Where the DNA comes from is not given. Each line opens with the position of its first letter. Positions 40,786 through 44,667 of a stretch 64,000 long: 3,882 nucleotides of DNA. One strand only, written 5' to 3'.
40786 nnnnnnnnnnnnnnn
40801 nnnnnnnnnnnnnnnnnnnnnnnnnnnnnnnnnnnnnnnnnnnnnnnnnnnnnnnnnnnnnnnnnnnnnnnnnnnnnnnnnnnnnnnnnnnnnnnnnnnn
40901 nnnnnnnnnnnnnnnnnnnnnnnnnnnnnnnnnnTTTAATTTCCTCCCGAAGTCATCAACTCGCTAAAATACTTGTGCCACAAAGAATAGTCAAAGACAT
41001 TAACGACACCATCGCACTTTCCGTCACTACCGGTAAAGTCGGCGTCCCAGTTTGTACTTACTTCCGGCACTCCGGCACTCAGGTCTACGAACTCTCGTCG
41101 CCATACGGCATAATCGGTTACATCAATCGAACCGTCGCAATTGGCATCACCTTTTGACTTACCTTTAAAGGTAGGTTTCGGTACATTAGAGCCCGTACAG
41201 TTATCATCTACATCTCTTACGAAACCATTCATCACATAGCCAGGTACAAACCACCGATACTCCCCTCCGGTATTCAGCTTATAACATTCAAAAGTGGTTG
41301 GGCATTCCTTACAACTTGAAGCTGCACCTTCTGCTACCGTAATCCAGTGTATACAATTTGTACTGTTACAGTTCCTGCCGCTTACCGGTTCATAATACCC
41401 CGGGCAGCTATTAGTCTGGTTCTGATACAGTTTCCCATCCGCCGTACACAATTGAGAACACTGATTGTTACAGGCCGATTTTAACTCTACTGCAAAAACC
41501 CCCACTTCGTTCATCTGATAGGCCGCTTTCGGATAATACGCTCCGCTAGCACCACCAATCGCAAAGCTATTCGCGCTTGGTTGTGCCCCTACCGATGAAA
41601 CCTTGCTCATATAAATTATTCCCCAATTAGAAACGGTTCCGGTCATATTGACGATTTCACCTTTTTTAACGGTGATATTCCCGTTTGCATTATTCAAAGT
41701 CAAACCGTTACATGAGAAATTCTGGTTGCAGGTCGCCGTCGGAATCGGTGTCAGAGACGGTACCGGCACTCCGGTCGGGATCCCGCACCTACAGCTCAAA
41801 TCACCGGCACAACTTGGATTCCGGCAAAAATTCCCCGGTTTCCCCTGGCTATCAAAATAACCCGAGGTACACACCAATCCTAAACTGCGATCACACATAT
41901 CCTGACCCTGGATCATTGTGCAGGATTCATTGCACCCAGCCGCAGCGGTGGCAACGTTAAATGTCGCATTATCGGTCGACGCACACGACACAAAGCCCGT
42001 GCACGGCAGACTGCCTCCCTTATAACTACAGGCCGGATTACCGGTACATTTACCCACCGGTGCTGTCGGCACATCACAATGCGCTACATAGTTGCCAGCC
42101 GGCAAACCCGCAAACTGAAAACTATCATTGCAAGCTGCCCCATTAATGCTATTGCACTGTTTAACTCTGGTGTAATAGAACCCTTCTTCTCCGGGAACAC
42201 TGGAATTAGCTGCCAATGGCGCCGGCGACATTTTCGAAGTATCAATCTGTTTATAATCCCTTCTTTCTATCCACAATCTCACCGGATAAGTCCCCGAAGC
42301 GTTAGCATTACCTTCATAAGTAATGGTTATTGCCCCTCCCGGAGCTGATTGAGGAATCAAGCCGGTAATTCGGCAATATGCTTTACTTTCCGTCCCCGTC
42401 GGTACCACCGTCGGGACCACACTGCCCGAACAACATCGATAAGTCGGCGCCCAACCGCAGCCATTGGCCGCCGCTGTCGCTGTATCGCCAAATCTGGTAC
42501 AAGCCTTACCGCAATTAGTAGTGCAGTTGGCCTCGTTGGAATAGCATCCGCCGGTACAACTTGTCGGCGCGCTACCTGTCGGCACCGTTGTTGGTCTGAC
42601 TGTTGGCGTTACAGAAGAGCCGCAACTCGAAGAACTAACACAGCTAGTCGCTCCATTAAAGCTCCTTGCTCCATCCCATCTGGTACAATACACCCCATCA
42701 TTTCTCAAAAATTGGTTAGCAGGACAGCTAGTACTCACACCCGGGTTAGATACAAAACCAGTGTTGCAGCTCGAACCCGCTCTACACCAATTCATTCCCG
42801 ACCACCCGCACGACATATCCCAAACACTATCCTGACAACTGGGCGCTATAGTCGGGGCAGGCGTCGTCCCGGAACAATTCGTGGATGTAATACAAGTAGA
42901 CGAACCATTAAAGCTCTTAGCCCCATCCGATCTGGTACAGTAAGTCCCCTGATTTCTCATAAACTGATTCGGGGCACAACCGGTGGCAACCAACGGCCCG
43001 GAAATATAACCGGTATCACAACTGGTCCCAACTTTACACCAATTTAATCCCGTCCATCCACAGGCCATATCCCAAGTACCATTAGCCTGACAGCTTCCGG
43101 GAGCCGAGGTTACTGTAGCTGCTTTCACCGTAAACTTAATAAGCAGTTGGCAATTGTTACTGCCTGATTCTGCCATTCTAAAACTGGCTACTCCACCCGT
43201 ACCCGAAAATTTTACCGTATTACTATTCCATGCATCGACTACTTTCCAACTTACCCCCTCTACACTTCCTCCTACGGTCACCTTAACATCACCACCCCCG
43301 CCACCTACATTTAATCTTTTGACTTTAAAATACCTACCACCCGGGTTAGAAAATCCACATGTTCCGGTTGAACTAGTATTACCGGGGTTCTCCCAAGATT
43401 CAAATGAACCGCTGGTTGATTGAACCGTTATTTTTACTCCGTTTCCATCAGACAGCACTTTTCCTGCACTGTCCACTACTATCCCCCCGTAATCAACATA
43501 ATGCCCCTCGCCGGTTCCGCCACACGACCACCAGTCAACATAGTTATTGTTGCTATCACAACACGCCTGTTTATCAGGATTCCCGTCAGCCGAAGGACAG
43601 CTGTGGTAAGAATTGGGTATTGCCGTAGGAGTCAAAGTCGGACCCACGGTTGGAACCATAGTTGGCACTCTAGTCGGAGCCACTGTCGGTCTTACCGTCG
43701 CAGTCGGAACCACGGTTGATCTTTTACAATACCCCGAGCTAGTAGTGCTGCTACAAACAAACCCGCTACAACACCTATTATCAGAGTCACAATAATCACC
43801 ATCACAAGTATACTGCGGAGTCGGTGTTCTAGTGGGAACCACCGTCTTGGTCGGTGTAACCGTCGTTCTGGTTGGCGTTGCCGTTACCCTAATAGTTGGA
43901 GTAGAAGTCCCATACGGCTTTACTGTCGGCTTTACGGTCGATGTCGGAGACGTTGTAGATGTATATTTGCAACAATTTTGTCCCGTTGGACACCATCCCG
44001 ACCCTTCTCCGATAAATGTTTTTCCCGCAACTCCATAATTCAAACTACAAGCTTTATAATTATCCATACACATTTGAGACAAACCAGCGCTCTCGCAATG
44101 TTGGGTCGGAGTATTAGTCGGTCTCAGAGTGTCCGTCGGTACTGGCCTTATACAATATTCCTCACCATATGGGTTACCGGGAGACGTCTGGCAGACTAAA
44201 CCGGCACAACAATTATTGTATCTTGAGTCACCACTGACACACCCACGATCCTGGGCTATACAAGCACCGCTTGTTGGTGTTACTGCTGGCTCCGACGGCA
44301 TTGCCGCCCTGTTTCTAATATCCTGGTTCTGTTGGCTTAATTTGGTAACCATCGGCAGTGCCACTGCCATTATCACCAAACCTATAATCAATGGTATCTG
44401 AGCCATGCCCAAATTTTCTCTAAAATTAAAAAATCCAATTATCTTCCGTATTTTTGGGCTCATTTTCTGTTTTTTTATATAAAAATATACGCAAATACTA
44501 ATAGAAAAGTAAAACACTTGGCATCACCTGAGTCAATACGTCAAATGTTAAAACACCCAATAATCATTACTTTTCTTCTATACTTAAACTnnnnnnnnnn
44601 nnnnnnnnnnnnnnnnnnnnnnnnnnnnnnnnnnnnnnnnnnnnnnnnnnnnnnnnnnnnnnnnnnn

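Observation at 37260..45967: Cohesin-dockerin cell-surface cluster with an LPxTG-anchored cohesin protein, two dockerin-tipped proteins (one about 1150 aa, Cys-rich) and an adjacent GH-A glycoside hydrolase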

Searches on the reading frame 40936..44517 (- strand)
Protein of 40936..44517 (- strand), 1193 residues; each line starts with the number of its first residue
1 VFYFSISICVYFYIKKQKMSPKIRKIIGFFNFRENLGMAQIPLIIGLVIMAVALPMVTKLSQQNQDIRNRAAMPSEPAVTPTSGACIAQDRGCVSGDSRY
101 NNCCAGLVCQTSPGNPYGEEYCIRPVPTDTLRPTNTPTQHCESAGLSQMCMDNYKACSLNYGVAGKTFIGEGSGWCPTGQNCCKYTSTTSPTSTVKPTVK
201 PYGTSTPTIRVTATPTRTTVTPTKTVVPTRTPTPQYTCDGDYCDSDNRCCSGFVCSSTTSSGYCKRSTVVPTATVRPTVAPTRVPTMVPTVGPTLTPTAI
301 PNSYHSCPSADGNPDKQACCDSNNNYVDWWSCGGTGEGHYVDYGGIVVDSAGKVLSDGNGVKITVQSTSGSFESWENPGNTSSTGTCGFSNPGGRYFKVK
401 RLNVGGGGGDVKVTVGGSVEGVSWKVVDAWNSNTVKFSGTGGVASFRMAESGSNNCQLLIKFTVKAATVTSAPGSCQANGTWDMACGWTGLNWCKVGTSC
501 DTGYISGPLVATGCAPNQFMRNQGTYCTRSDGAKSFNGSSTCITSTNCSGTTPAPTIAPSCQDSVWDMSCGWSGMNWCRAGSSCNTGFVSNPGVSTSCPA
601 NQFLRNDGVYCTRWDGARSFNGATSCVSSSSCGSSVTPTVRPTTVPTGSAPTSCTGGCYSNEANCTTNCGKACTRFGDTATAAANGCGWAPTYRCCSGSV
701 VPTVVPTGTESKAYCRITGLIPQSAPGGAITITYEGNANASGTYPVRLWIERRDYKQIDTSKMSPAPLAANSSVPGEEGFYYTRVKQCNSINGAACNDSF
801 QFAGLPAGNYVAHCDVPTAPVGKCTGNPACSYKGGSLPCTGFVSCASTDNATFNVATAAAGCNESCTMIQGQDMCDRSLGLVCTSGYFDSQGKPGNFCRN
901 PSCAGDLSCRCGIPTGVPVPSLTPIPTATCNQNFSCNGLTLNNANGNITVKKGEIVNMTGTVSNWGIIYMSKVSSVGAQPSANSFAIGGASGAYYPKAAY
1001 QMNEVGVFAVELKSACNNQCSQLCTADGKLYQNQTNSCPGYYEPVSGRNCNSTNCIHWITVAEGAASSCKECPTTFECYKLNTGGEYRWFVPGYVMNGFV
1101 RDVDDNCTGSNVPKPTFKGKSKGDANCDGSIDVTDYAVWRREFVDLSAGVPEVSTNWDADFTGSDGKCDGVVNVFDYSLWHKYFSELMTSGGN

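Call 3: search_protein_families(library=pfam, proteins=[window:40936-44517:-], max_evalue=1)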
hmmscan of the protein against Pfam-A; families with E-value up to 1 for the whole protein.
window:40936-44517:- (1193 aa): 2 families
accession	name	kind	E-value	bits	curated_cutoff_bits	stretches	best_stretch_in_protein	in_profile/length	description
PF04886.17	PT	-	0.0058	16.6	26.2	1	274-301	3-30/36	PT disordered repeat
PF00404.24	Dockerin_1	-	0.015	15.9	22.9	1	1122-1184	1-56/57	Dockerin type I domain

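Call 4: search_protein_families(library=ncbifam, proteins=[window:40936-44517:-], max_evalue=1)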
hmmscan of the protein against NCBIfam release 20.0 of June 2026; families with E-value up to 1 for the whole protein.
window:40936-44517:- (1193 aa): 1 family
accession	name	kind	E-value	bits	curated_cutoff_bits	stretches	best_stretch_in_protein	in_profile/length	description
NF011911.0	PRK15384.1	equivalog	0.018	14.1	715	1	1130-1185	259-313/342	type III secretion system effector arginine glycosyltransferase SseK1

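Call 35: find_homologous_proteins(query=window:40936-44409:-)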
Query window:40936-44409:- (1157 aa): 1 proteins with E <= 0.001 among 8000 candidates.
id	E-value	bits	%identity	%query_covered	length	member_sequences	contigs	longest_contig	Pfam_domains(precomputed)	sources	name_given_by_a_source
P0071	2.6e-18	83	38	11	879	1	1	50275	-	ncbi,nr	ncbi:hypothetical protein KBC75_02230 [Candidatus Shapirobacteria bacterium]|nr:hypothetical protein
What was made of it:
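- Tried and rejected: Word-indexed homologue search with G5 returned one protein, because low-complexity linkers swamped it (call 35).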

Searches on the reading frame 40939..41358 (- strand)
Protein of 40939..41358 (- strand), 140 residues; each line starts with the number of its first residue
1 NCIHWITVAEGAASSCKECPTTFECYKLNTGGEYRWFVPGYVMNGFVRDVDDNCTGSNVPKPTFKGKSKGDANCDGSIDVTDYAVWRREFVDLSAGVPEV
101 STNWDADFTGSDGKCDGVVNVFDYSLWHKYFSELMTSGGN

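Call 89: search_protein_families(library=pfam, alignment_id=A10, max_evalue=0.01)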
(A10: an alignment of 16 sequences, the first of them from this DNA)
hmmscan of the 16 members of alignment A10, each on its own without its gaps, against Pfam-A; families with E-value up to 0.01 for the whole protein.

A. member 1, seq(140 aa): 1 family
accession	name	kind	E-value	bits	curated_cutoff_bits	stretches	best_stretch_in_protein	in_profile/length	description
PF00404.24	Dockerin_1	-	0.00014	22.4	22.9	1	69-131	1-56/57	Dockerin type I domain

B. families by the number of members that match (of 16 scanned): 2 families
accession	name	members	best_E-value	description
PF00404.24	Dockerin_1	6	1.3e-05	Dockerin type I domain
PF18830.6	LPD16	1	0.0063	Large polyvalent protein-associated domain 16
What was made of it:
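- Checked: G5: Dockerin_1 15.9 bits on the whole protein, and 22.4 bits (E=1.4e-4) on the C-terminal 140 aa (call 89).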

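Call 90: search_solved_structures(query=A10, max_evalue=1)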
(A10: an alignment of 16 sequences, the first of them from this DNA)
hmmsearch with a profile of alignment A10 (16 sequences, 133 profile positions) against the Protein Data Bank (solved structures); distinct sequences matched with E-value up to 1: 26.
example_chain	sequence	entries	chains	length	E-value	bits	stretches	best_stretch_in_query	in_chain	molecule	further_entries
2y3n_B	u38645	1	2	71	5.3e-05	26.8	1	66-130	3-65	CELLULOSOMAL FAMILY-48 PROCESSIVE GLYCOSIDE HYDROLASE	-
4fl4_A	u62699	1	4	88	0.00045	23.8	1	64-127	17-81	Glycoside hydrolase family 9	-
8x39_A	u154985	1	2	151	0.00072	23.1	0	69-126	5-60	Serine protease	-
5m2o_B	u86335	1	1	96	0.00074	23.1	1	66-123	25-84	Group I Dockerin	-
8x3a_A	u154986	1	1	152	0.00074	23.1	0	69-126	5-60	Serine protease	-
5lxv_B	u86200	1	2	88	0.00082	22.9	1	58-119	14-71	Carbohydrate-binding protein WP_009985128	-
5diz_A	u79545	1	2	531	0.00092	22.8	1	14-96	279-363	Proteinaceous RNase P 2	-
5ft9_A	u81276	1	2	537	0.00094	22.8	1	14-96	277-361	PROTEINACEOUS RNASE P 2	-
8ajy_B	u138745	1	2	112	0.0058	20.2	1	66-126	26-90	Dockerin from ScaH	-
5nrm_B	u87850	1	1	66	0.019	18.5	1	70-125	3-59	DocCel5: Type I dockerin repeat domain from A. cellulolyticus family 5 endoglucanase WP_01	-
5nrk_B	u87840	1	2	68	0.03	17.9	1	69-125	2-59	DocCel5: Type I dockerin repeat domain from A. cellulolyticus family 5 endoglucanase WP_01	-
2yik_A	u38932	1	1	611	0.033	17.7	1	61-125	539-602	ENDOGLUCANASE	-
5m2s_B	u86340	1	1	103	0.12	16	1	70-120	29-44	Doc8: Type I dockerin repeat domain from family 9 glycoside hydrolase WP_009982745[Ruminoc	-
1daq_A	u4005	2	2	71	0.18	15.4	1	66-125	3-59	ENDOGLUCANASE SS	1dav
4dh2_B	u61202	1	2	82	0.19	15.3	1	67-125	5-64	Dockerin type 1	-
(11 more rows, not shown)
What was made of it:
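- On Dockerin type I (PF00404): The G5 C-terminal fragment scores 22.4 bits, E=1.4e-4, just below GA; 6 of 16 orthologues hit, and the family profile finds PDB dockerins at 5.3e-5 (calls 89, 90).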

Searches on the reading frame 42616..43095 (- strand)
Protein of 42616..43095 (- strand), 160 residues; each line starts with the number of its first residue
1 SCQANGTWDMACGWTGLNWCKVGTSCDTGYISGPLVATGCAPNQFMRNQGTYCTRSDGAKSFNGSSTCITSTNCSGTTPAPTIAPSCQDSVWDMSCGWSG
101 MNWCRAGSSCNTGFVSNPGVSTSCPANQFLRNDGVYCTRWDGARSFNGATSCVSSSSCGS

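Call 64: search_protein_representatives(protein=window:42616-43095:-)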
Query: 160 residues. Proteins with E-value up to 0.001 (for the whole library): 25; up to 1e-10: 10; up to 1e-30: 0. The best 25 are listed.
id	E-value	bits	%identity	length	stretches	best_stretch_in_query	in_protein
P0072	1.4e-25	106.6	58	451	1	55-158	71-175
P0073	3.3e-24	102.1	44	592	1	2-153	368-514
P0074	1.7e-15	73.7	46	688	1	72-158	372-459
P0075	5.6e-15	72.0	48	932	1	5-86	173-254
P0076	1.9e-14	70.2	48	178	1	71-158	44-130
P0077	1.8e-12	63.8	43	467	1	74-154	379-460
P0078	3.9e-12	62.7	45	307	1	76-158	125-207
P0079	6.6e-12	62.0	47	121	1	2-74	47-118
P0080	3.0e-11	59.8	38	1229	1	76-155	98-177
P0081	9.6e-11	58.2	45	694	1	84-159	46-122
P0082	1.3e-10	57.8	44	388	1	51-154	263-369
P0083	1.8e-10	57.4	44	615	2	102-152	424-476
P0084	1.2e-09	54.7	40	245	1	49-156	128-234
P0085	1.3e-09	54.5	46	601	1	3-69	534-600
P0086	4.8e-08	49.4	49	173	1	4-68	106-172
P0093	5.6e-05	39.4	35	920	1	77-158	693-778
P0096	8.4e-04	35.6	36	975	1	35-159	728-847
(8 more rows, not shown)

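Call 100: list_cluster_members(proteins=[P0072, P0073, P0074, P0075, P0077, P0080, P0081, P0082, P0093, P0096])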
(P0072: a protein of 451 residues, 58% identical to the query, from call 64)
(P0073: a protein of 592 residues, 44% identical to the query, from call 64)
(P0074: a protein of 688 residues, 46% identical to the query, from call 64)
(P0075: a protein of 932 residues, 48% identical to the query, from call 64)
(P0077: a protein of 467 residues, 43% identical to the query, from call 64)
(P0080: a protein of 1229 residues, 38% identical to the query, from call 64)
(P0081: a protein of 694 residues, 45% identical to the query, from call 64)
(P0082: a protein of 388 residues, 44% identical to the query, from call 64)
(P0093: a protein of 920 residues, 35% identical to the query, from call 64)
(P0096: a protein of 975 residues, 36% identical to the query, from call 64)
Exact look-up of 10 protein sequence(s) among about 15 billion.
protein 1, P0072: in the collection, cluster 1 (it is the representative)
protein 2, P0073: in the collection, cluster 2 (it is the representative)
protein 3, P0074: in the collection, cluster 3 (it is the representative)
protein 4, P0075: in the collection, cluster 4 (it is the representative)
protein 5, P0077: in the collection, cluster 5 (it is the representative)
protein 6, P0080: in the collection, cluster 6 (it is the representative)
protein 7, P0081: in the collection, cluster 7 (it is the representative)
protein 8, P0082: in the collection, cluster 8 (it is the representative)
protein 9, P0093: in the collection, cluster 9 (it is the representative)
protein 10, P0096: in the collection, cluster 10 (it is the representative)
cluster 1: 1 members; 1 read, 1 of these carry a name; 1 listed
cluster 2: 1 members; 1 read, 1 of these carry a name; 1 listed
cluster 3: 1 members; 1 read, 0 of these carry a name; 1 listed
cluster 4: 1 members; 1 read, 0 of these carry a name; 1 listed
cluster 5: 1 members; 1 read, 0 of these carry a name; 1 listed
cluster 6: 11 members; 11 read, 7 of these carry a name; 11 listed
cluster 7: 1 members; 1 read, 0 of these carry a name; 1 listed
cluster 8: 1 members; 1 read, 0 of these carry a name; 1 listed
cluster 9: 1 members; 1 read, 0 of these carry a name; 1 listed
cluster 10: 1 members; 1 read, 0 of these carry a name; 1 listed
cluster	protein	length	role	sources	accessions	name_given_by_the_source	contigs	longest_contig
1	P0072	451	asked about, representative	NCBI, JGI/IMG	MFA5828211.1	MAG: hypothetical protein WC841_02535 [Candidatus Shapirobacteria bacterium] | hypothetical protein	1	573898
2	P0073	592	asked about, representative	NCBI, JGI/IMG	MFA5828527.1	MAG: hypothetical protein WC841_04205 [Candidatus Shapirobacteria bacterium] | hypothetical protein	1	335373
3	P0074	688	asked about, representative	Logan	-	-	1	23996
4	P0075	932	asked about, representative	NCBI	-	-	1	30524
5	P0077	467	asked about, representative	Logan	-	-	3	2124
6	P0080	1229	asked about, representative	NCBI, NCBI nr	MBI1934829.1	hypothetical protein HYS31_00155 [Candidatus Woesearchaeota archaeon] | hypothetical protein [Candidatus Woesearchaeota archaeon]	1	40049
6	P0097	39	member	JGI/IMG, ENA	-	hypothetical protein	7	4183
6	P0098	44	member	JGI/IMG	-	hypothetical protein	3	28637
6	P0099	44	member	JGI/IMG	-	hypothetical protein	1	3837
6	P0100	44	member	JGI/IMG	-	hypothetical protein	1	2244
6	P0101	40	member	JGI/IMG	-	hypothetical protein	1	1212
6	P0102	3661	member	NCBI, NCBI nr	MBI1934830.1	right-handed parallel beta-helix repeat-containing protein [Candidatus Woesearchaeota ...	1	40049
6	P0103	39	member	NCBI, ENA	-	-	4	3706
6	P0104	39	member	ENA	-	-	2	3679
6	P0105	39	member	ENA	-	-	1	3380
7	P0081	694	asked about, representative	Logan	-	-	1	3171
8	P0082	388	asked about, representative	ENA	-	-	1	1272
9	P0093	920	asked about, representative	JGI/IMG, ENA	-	-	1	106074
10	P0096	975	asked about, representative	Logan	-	-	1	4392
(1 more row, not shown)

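Call 104: find_encoding_contigs(protein=P0073, flank=10000, max_places=2)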
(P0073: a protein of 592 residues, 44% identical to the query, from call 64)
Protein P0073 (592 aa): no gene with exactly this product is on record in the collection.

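Call 105: search_protein_families(library=pfam, proteins=[P0072, P0073, P0074, P0075, P0080, P0093, P0096], max_evalue=0.01)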
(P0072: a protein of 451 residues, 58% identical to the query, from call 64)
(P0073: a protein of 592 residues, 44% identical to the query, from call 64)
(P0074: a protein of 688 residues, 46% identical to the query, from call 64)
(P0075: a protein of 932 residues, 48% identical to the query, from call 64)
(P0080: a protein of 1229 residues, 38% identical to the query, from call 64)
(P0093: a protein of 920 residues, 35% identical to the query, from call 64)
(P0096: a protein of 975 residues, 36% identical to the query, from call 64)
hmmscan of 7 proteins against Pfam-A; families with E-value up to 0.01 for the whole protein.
P0072 (451 aa): 0 families

P0073 (592 aa): 0 families

P0074 (688 aa): 1 family
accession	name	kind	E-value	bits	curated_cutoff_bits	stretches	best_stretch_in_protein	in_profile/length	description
PF00404.24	Dockerin_1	-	0.0003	21.3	22.9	1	635-680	2-51/57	Dockerin type I domain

P0075 (932 aa): 1 family
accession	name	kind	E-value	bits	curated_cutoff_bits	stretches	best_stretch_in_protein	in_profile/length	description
PF00404.24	Dockerin_1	-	0.0019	18.8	22.9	1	880-924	3-52/57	Dockerin type I domain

P0080 (1229 aa): 5 families
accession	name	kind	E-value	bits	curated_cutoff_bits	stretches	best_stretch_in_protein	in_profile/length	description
PF09471.16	Peptidase_M64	-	6.3e-22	78.5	26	1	1019-1159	4-166/302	IgA Peptidase M64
PF04041.19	Glyco_hydro_130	-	9.3e-12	45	26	1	571-667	35-141/320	beta-1,4-mannooligosaccharide phosphorylase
PF04616.20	Glyco_hydro_43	-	2.9e-06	27.3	32.2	1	593-734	30-168/288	Glycosyl hydrolases family 43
PF13948.11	DUF4215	-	0.00013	22.6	27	1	935-963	20-47/47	Domain of unknown function (DUF4215)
PF13088.12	BNR_2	-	0.00029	20.7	31.4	1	583-721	4-153/277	BNR repeat-like domain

P0093 (920 aa): 1 family
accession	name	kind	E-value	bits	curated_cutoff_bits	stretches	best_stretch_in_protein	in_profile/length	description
PF13620.12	CarboxypepD_reg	-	5.5e-05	23.9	32.3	1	550-592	3-45/82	Carboxypeptidase regulatory-like domain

P0096 (975 aa): 1 family
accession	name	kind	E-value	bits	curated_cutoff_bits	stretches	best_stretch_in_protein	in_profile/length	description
PF00036.39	EF-hand_1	-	0.0041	17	25.4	1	110-129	6-25/29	EF hand domain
